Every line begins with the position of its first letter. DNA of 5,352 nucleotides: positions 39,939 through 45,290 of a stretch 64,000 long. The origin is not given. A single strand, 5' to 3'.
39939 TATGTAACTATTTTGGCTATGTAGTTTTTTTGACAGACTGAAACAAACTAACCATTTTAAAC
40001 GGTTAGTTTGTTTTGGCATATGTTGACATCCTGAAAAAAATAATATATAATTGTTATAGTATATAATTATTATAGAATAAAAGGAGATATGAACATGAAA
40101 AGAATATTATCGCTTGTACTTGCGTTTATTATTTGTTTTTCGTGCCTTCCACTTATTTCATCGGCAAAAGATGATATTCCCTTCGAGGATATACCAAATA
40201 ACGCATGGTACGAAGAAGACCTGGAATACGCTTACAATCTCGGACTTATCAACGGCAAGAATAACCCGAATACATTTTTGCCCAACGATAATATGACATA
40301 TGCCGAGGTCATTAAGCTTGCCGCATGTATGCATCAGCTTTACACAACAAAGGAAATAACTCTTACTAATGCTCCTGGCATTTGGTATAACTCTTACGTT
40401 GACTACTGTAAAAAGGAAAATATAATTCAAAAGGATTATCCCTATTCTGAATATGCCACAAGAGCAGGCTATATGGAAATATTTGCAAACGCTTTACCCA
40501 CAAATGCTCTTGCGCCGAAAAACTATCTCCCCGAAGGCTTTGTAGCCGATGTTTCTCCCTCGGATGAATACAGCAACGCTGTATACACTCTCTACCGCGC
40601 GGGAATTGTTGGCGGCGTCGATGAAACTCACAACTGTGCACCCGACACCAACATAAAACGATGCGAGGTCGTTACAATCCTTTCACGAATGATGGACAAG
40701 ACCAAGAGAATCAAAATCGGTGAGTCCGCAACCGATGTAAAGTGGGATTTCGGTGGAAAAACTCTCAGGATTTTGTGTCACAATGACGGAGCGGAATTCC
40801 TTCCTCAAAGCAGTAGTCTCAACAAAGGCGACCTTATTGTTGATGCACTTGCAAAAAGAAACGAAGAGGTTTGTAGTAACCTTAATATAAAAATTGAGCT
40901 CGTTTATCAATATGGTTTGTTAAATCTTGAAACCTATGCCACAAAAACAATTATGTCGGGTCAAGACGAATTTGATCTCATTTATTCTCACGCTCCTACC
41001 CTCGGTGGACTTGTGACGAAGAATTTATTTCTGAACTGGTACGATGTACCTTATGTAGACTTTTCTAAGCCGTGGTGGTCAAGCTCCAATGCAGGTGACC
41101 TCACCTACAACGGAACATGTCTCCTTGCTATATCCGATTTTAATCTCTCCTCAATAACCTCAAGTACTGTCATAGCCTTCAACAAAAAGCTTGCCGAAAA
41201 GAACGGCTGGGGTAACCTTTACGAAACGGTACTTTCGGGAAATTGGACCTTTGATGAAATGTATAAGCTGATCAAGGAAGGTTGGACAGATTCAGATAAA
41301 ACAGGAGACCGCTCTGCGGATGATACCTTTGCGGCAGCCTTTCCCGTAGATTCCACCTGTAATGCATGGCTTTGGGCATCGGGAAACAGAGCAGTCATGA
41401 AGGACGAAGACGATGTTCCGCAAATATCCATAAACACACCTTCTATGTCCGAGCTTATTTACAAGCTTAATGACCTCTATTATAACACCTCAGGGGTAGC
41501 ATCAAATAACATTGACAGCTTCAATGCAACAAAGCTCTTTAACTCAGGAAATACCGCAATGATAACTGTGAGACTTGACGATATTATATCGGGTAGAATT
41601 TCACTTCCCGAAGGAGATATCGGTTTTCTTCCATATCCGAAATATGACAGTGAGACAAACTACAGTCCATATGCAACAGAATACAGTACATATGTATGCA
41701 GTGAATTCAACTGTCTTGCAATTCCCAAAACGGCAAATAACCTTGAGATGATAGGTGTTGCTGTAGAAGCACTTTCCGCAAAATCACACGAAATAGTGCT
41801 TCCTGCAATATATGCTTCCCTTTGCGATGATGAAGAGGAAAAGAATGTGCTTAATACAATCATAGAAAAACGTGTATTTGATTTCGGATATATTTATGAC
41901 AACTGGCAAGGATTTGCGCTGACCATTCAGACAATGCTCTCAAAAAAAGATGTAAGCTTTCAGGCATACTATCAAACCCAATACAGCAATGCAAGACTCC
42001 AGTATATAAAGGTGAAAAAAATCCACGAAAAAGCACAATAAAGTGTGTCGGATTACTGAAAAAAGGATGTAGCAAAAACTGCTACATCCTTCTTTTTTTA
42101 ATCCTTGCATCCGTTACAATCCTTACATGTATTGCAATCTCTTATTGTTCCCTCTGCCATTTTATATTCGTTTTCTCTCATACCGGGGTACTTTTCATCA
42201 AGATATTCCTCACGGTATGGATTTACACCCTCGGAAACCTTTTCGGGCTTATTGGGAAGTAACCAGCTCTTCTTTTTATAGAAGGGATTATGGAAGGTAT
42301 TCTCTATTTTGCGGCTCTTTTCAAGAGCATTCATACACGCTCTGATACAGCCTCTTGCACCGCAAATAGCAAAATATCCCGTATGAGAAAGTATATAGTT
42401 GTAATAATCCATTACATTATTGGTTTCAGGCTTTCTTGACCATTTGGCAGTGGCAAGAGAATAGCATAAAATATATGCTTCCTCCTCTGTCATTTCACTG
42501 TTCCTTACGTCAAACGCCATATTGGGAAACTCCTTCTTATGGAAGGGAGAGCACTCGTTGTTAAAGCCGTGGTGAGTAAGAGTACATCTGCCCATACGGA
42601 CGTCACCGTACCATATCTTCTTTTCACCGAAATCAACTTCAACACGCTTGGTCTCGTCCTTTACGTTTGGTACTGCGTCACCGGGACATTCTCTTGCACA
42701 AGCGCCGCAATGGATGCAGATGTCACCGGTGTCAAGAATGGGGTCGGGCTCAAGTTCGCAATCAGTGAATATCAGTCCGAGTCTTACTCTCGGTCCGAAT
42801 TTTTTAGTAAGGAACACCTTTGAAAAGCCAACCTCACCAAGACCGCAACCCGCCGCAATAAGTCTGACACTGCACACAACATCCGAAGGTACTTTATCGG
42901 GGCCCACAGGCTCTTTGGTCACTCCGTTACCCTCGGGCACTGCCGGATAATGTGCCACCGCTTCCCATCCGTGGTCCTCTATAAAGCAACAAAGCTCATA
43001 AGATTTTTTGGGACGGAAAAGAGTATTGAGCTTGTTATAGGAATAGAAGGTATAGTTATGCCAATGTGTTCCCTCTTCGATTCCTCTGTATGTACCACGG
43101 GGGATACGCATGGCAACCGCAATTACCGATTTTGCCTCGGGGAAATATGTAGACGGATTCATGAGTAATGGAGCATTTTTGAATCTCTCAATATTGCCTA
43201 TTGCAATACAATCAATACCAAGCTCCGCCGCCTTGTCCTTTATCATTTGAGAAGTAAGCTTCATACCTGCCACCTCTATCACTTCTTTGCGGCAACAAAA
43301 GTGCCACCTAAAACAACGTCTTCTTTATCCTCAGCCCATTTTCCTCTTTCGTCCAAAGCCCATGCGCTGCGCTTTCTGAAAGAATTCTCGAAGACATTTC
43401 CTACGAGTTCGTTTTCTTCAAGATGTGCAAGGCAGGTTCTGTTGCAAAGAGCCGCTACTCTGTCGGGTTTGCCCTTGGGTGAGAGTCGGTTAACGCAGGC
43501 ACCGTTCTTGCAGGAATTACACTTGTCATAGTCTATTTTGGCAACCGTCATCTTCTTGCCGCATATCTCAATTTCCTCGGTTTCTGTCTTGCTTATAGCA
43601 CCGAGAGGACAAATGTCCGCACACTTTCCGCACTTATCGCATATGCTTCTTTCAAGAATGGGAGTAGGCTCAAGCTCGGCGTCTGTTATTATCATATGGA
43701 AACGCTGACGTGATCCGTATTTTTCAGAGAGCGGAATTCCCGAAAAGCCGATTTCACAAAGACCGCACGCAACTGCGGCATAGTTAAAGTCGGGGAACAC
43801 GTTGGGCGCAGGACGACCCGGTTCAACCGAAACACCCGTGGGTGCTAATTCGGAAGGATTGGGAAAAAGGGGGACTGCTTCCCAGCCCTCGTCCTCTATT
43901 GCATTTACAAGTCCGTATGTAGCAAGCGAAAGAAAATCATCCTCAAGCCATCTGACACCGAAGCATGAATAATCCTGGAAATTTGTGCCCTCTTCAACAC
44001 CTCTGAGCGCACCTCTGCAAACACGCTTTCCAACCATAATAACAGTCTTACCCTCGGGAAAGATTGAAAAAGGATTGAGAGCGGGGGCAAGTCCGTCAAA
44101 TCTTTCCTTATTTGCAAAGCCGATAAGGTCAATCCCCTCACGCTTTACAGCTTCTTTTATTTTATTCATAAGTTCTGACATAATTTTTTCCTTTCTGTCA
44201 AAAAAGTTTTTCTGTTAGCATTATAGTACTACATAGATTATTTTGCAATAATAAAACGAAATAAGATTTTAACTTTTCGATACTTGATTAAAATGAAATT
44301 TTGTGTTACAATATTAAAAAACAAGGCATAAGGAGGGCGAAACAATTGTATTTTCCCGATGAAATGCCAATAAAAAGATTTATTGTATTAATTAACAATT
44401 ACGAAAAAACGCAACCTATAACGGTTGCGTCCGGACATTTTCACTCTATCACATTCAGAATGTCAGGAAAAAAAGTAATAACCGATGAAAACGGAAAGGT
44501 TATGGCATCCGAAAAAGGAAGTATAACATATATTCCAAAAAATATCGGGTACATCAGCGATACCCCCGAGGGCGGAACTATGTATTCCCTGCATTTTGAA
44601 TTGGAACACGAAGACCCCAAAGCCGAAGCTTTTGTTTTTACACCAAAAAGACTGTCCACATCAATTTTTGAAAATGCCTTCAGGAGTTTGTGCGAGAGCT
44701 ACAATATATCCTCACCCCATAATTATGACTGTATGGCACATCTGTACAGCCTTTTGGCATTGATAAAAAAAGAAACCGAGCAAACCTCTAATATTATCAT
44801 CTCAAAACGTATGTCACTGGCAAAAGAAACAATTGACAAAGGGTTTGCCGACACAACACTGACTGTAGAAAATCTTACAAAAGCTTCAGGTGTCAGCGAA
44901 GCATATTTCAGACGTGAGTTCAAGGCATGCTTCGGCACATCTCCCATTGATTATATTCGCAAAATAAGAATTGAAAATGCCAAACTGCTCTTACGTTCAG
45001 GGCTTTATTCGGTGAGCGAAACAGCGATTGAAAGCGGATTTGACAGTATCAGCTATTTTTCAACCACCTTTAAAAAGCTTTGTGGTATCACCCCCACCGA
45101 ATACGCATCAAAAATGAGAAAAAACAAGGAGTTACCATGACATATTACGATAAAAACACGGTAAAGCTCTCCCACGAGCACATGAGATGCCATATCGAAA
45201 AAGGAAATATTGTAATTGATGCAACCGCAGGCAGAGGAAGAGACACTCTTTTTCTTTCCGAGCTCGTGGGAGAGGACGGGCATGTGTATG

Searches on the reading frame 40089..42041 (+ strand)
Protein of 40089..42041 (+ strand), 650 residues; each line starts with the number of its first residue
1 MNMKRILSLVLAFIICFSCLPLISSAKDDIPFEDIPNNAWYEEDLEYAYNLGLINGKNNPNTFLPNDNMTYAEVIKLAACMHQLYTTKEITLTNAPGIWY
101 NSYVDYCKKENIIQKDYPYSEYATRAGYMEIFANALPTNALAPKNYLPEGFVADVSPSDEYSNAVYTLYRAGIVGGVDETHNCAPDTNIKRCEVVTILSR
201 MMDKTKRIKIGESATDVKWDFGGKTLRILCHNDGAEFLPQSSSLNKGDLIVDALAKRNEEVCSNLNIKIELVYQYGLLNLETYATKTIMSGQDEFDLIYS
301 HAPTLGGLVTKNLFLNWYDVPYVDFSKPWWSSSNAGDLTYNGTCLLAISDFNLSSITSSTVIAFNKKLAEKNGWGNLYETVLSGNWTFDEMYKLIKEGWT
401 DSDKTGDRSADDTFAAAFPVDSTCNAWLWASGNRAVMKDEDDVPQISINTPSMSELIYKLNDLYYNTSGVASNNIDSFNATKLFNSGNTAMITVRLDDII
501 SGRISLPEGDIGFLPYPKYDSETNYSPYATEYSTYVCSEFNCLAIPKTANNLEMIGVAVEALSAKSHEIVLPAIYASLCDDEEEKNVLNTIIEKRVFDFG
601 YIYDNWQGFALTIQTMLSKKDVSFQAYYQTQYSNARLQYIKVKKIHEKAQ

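Call 56: search_protein_families(library=pfam, max_evalue=1e-8, proteins=[window:40089-42041:+])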
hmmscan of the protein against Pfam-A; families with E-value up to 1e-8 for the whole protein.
window:40089-42041:+ (650 aa): 1 family
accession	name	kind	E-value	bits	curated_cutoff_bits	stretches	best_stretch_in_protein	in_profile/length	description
PF00395.25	SLH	-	1.2e-15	57.6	20.8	0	31-74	1-43/44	S-layer homology domain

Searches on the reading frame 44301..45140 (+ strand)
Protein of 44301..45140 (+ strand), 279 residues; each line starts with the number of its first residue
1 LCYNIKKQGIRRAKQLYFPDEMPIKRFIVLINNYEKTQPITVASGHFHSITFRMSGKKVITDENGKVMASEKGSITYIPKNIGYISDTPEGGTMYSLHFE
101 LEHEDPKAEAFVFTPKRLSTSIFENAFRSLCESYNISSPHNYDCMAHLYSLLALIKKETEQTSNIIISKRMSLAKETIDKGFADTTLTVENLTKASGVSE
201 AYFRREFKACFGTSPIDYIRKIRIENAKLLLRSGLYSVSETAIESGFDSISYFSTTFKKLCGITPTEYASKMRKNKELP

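Call 56: search_protein_families(library=pfam, max_evalue=1e-8, proteins=[window:44301-45140:+])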
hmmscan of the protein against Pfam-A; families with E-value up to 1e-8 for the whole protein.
window:44301-45140:+ (279 aa): 2 families
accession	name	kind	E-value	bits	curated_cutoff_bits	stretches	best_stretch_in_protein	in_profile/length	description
PF12833.13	HTH_18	-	5.9e-22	78.2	33.6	1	193-269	2-78/80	Helix-turn-helix domain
PF00165.29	HTH_AraC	-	5.6e-15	55.5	26.6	0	238-268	11-40/42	Bacterial regulatory helix-turn-helix proteins, AraC family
